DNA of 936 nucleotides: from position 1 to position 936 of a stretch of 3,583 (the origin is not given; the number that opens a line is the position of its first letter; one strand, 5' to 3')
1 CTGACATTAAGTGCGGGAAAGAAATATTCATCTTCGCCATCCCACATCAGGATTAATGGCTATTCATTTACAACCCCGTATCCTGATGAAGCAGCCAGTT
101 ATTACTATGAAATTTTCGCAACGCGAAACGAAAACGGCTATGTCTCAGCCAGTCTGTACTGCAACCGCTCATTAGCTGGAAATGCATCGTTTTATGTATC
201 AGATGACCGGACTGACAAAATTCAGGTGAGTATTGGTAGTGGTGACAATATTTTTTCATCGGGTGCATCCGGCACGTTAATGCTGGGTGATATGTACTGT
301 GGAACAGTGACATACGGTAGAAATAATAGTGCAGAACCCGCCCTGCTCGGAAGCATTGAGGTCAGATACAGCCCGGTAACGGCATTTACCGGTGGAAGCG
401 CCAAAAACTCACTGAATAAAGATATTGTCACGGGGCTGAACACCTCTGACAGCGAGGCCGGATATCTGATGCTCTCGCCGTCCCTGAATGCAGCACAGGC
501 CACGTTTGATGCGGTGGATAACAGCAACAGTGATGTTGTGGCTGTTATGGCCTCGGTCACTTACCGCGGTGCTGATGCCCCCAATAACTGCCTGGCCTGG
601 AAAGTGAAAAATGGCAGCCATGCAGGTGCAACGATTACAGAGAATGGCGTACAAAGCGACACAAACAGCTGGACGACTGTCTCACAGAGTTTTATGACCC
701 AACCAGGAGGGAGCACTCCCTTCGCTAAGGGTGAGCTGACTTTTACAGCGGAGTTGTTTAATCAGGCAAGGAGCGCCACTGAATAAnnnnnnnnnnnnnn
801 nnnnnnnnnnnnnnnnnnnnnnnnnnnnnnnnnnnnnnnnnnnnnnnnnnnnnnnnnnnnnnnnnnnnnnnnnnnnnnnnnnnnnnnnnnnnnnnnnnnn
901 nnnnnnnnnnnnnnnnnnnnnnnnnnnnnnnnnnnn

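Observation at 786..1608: Tail-fibre distal half encoded as an independent gene starting at the module-exchange junction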

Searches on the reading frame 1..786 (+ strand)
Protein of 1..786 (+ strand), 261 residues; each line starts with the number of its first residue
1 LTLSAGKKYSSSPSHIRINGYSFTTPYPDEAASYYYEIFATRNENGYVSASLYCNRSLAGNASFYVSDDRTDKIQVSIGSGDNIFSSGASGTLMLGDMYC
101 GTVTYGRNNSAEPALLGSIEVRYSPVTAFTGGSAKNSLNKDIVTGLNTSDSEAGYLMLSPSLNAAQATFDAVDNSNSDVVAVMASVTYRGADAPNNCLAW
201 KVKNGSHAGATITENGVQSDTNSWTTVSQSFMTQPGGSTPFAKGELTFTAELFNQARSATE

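Call 3: search_protein_families(library=pfam, proteins=[window:1-786:+], max_evalue=0.1)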
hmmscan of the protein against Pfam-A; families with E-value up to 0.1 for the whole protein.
window:1-786:+ (261 aa): 0 families

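Call 12: search_protein_families(library=phrogs, proteins=[window:1-786:+], max_evalue=0.01)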
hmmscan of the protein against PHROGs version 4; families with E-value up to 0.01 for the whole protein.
window:1-786:+ (261 aa): 1 family
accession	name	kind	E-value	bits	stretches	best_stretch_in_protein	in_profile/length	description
phrog_8291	-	unknown function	4.5e-174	579.4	1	1-257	92-348/349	-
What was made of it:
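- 1..786 (+): 3' 261 codons of an independent 352-aa gene (phrog_8291, function unknown). It is not part of the fibre. phrog_8291 scores E 4.5e-174 (call 12).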

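Call 14: search_dna_similar(query=window:1-783:+, collection=phages, mode=protein, max_rows=30)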
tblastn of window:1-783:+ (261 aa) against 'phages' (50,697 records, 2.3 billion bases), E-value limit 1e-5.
No match.
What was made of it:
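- Tried and rejected: Upstream ORF: tblastn against 50,697 phage records gave no match (call 14).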

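Call 28: find_homologous_proteins(query=window:1-783:+)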
Query window:1-783:+ (261 aa): 25 proteins with E <= 0.001 among 934 candidates.
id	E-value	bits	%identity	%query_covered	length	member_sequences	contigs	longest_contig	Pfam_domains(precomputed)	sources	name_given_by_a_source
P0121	1.9e-160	550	98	99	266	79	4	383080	-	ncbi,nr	ncbi:TPA: hypothetical protein N6226_001618, partial [Escherichia coli]|nr:hypothetical protein [Esc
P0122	2.2e-158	543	97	100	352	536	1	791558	-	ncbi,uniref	ncbi:hypothetical protein [Escherichia coli]|uniref:hypothetical protein n=1 Tax=Escherichia coli Ta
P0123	1.3e-153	528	95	98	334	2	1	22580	-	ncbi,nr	ncbi:TPA: hypothetical protein N6129_004575 [Escherichia coli]|nr:hypothetical protein [Escherichia 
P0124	3.0e-152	523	93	99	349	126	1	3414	-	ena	-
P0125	4.4e-146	503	88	100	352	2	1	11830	-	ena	-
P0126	7.4e-143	492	88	99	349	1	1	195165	-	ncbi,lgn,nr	ncbi:TPA: hypothetical protein M2Q89_003776 [Escherichia coli]|nr:hypothetical protein [Escherichia 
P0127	4.8e-138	477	85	98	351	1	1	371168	-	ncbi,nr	ncbi:hypothetical protein QUQ58_002044 [Escherichia coli]|nr:hypothetical protein [Escherichia coli]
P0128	8.0e-134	463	82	99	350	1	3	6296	-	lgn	-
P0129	3.1e-133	461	84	98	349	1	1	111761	-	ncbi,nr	ncbi:hypothetical protein QUQ58_004008 [Escherichia coli]|nr:hypothetical protein [Escherichia coli]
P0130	1.2e-126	439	78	99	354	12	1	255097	-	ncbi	-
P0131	9.7e-126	436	75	98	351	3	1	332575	-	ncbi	ncbi:hypothetical protein ACV2X7_02760 [Escherichia coli]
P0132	2.6e-123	428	77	98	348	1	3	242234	-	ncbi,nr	ncbi:hypothetical protein GY514_001241 [Escherichia coli]|nr:hypothetical protein [Escherichia coli]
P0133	7.7e-111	388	96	72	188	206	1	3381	-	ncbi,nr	ncbi:TPA: hypothetical protein N6052_005258, partial [Escherichia coli]|nr:hypothetical protein [Esc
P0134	2.6e-110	386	73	99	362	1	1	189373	-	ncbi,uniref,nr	ncbi:hypothetical protein [Escherichia coli]|uniref:hypothetical protein n=1 Tax=Escherichia coli Ta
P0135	1.5e-109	383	71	100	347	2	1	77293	-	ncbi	ncbi:hypothetical protein ABLL30_001411 [Escherichia coli]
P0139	4.4e-87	310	59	100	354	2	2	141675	-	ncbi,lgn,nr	ncbi:hypothetical protein AFM40_001799 [Escherichia coli]|nr:hypothetical protein [Escherichia coli]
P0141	6.2e-73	264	54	99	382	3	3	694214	-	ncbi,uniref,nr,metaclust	ncbi:hypothetical protein [Raoultella planticola]|uniref:hypothetical protein n=1 Tax=Raoultella pla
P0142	3.1e-70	255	51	98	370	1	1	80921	-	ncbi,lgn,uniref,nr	ncbi:hypothetical protein [Escherichia coli]|uniref:hypothetical protein n=1 Tax=Escherichia coli Ta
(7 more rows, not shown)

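Call 46: predict_structure(alignment_id=A1)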
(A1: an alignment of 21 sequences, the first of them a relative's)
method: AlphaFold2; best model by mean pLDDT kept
length: 352 residues; sequences in the alignment: 21
mean_pLDDT: 78.1   pTM: 0.79
mean pLDDT of the five models: 78.1, 75.7, 75.1, 69.2, 59.9
residues with pLDDT >= 90: 118; 70-90: 149; 50-70: 42; < 50: 43
segments of 3 or more residues with pLDDT < 50: 223-252, 281-283, 309-313, 326-328
pLDDT, mean of each block of 10 residues (from residue 1): 82 81 90 81 93 85 90 94 95 86 87 85 90 95 95 95 95 79 91 90 89 73 41 33 35 64 85 71 60 80 63 56 58 84 69 37
secondary structure, 60 per line:
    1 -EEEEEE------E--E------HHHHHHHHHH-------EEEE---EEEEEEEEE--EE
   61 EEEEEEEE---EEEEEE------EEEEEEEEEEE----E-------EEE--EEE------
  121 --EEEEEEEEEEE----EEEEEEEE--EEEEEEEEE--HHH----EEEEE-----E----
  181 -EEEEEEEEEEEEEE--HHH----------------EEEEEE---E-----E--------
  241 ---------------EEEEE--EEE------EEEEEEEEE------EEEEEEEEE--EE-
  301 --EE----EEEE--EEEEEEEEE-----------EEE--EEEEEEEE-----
elements in order: E2-7 H24-33 E41-44 E48-56 E59-68 E72-77 E84-94 E107-109 E112-114 E123-133 E138-145 E148-156 E166-170 E182-195 E217-222 E256-260 E263-265 E272-280 E287-295 E309-312 E315-323 E335-337 E340-347

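Call 50: search_solved_structures(query=A1, max_evalue=1)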
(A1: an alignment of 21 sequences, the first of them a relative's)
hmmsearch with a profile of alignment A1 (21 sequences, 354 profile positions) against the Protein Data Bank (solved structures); distinct sequences matched with E-value up to 1: 4.
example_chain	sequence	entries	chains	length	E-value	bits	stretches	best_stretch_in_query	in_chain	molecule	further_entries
2f84_A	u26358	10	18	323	0.12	14.5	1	93-129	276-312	orotidine monophosphate decarboxylase | Orotidine-monophosphate-decarboxylase | Orotidine 5'-phosphate decarboxylase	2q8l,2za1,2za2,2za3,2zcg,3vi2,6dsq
2q8z_A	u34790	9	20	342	0.14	14.3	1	93-129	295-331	Orotidine-monophosphate-decarboxylase | Orotidine 5' monophosphate decarboxylase | Orotidine 5'-phosphate decarboxylase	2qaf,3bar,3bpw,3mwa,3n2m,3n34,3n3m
2pe3_A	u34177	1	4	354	0.32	13.2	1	82-171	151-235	354aa long hypothetical operon protein Frv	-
2wzn_A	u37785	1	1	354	0.32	13.2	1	82-171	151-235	354AA LONG HYPOTHETICAL OPERON PROTEIN FRV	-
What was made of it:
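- Tried and rejected: The PDB sequence search gave nothing significant (call 50).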

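Call 60: find_encoding_contigs(protein=P0142, flank=6000, max_places=2)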
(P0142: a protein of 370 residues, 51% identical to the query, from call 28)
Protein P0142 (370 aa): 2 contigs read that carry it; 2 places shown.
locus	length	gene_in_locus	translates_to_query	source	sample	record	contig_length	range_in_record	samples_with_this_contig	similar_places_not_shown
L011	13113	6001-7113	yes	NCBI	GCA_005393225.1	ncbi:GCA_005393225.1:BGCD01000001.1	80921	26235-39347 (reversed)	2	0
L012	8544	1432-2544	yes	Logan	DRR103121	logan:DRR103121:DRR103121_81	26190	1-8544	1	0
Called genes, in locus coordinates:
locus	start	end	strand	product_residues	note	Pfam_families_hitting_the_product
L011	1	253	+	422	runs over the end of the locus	PF07157:DNA_circ_N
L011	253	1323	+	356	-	PF21683:GpP-like_1st, PF05954:Phage_GPD, PF22255:Gp44-like_2nd, PF21929:GpP_4th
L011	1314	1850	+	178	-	PF06890:Phage_Mu_Gp45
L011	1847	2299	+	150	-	PF07409:GP46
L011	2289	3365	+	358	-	PF04865:Baseplate_J, PF26078:Baseplate_J_M, PF26079:Baseplate_J_C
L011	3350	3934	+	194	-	PF10076:Phage_Mu_Gp48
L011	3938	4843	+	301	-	-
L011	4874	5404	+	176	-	PF02413:Caudo_TAP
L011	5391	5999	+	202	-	PF08400:phage_tail_N, PF13620:CarboxypepD_reg (weak)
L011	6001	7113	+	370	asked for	-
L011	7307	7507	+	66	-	PF10122:Zn_ribbon_Com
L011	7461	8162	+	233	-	PF25680:Mom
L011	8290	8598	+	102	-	PF03692:CxxCxxCC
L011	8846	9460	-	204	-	PF07274:DUF1440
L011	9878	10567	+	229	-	PF00111:Fer2, PF13085:Fer2_3 (weak), PF01799:Fer2_2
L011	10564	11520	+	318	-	PF00941:FAD_binding_5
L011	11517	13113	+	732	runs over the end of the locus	PF01315:Ald_Xan_dh_C, PF02738:MoCoBD_1, PF20256:MoCoBD_2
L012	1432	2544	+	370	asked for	-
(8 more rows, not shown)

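Call 61: find_encoding_contigs(protein=P0141, flank=6000, max_places=2)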
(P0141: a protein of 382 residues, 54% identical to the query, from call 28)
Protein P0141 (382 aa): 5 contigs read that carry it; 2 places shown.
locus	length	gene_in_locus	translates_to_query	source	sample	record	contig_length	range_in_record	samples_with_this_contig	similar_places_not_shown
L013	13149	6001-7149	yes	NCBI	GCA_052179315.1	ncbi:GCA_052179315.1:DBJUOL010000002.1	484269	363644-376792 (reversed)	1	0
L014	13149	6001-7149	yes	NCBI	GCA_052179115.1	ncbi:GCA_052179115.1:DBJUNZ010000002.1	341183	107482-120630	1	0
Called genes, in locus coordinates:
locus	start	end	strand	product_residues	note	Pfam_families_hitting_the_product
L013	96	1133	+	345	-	-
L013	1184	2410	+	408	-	PF04865:Baseplate_J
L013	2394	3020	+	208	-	-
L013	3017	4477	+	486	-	-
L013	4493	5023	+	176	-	PF02413:Caudo_TAP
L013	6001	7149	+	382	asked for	-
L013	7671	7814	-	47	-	-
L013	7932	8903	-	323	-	PF04393:DUF535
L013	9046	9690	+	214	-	PF00149:Metallophos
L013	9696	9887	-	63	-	PF07358:DUF1482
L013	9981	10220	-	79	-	PF07351:DUF1480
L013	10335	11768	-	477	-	PF17125:Methyltr_RsmF_N, PF22458:RsmF-B_ferredox (weak), PF01189:Methyltr_RsmB-F, PF21150:YebU_pre-PUA_dom, PF13636:Methyltranf_PUA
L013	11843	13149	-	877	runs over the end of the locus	PF02470:MlaD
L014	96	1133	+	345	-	-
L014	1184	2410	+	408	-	PF04865:Baseplate_J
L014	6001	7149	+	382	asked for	-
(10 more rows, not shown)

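Call 66: search_protein_families(library=pfam, proteins=[L011:5391-5999:+, L013:5039-5983:+, P0122], max_evalue=0.1)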
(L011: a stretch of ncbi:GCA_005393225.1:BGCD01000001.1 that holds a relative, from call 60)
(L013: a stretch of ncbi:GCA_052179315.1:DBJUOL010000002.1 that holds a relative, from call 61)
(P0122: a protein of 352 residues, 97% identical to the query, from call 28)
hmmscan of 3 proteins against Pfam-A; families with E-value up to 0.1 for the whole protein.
L011:5391-5999:+ (202 aa): 2 families
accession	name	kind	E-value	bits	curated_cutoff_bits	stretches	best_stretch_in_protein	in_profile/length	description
PF08400.16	phage_tail_N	-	3.6e-23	82.5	26.6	1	4-124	5-127/134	Prophage tail fibre N-terminal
PF13620.12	CarboxypepD_reg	-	2.8e-06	28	32.3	1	3-70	1-64/82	Carboxypeptidase regulatory-like domain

L013:5039-5983:+ (314 aa): 5 families
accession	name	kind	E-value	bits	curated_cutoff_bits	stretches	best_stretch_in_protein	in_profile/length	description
PF08400.16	phage_tail_N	-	5.4e-59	198.5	26.6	1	1-134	1-134/134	Prophage tail fibre N-terminal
PF13620.12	CarboxypepD_reg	-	0.0028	18.4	32.3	1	5-60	2-52/82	Carboxypeptidase regulatory-like domain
PF06037.17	DUF922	-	0.013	16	27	1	96-165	73-141/153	Bacterial protein of unknown function (DUF922)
PF17210.9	SdrD_B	-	0.042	14.5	29.7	0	36-64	37-66/112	SdrD B-like domain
PF08012.16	DUF1702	-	0.049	12.9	25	1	113-158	238-283/319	Protein of unknown function (DUF1702)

P0122 (352 aa): 0 families

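Call 67: search_protein_families(library=ncbifam, proteins=[L011:5391-5999:+, L013:5039-5983:+, P0122], max_evalue=0.1)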
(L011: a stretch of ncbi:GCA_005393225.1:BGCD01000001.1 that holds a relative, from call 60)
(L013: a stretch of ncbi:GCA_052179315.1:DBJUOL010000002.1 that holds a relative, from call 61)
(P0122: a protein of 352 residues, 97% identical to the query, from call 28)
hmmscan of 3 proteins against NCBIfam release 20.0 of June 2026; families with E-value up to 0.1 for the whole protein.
L011:5391-5999:+ (202 aa): 0 families

L013:5039-5983:+ (314 aa): 1 family
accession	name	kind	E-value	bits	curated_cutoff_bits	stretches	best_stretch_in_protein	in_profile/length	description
TIGR04319.1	SerAla_Lrha_rpt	domain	0.036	14.2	120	1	111-159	94-142/175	Ser-Ala-175 repeat protein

P0122 (352 aa): 0 families
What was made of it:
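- Tried and rejected: Pfam and NCBIfam: no hit for the 259-aa protein (calls 3, 67).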

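Call 69: find_related_loci(query=A1, collection=genome_contigs, flank=8000)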
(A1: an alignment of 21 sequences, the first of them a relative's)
Query A1 (352 aa) in genome_contigs; peptide patterns used: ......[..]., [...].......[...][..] (x = any residue, [..] = any of these).
44 stretches matched a pattern; 1 encode a relative of the query (tblastn E <= 1e-3); 1 distinct loci.
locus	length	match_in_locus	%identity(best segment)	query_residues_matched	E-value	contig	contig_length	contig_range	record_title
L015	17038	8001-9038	88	1-346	0e+0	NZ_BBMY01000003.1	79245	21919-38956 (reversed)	Escherichia albertii NBRC 107761 = DSM 17582 strain NBRC 107761, whole genome shotgun sequence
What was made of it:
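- Tried and rejected: The genome_contigs scan for phrog_8291 gave only one locus (call 69).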

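Call 79: search_protein_representatives(alignment_id=A1)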
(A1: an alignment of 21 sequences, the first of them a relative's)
Query: 21 sequences, 354 profile positions. Proteins with E-value up to 0.001 (for the whole library): 17; up to 1e-10: 14; up to 1e-30: 8. The best 17 are listed.
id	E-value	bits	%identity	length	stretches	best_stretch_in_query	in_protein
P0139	4.7e-178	608.0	-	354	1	1-353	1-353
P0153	2.8e-104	365.3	-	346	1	1-348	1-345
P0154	9.9e-98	343.8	-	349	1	1-349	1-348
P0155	2.9e-90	319.2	-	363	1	10-348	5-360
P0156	4.7e-90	318.6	-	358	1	1-348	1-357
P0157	1.0e-44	169.4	-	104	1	248-350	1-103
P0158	6.9e-34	133.8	-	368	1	19-350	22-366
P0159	1.3e-32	129.7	-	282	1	81-346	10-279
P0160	5.2e-29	117.8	-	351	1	28-347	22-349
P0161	1.0e-28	116.8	-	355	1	3-347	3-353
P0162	3.1e-23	98.8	-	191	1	167-347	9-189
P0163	3.8e-23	98.5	-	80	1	1-76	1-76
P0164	7.5e-16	74.5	-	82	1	207-249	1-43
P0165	9.5e-13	64.3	-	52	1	185-223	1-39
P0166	1.4e-08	50.5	-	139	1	183-261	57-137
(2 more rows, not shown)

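Call 83: find_encoding_contigs(protein=P0139, flank=5000, max_places=2)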
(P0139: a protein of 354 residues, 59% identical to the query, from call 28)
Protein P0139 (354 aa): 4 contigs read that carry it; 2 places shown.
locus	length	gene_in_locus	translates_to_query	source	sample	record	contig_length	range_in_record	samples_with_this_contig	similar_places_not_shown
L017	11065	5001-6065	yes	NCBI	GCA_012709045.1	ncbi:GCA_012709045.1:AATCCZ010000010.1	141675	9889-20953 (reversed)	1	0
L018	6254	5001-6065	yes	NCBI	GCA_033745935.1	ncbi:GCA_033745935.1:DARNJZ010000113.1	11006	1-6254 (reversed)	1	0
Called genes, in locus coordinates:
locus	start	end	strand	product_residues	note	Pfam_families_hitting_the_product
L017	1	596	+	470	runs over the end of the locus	PF07157:DNA_circ_N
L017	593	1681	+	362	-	PF21683:GpP-like_1st, PF05954:Phage_GPD, PF22255:Gp44-like_2nd, PF21929:GpP_4th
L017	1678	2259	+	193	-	PF06890:Phage_Mu_Gp45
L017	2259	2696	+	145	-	PF07409:GP46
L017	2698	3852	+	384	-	PF04865:Baseplate_J, PF26078:Baseplate_J_M, PF26079:Baseplate_J_C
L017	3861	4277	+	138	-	PF10076:Phage_Mu_Gp48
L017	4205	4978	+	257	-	-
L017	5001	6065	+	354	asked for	-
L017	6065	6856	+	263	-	-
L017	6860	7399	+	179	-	PF02413:Caudo_TAP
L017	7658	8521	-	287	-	PF00528:BPD_transp_1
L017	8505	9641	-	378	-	PF00005:ABC_tran, PF08402:TOBE_2 (weak)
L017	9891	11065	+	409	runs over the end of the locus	PF05343:Peptidase_M42 (faint), PF01546:Peptidase_M20, PF07687:M20_dimer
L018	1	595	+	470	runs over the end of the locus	PF07157:DNA_circ_N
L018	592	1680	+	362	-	PF21683:GpP-like_1st, PF05954:Phage_GPD, PF22255:Gp44-like_2nd, PF21929:GpP_4th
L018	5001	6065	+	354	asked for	-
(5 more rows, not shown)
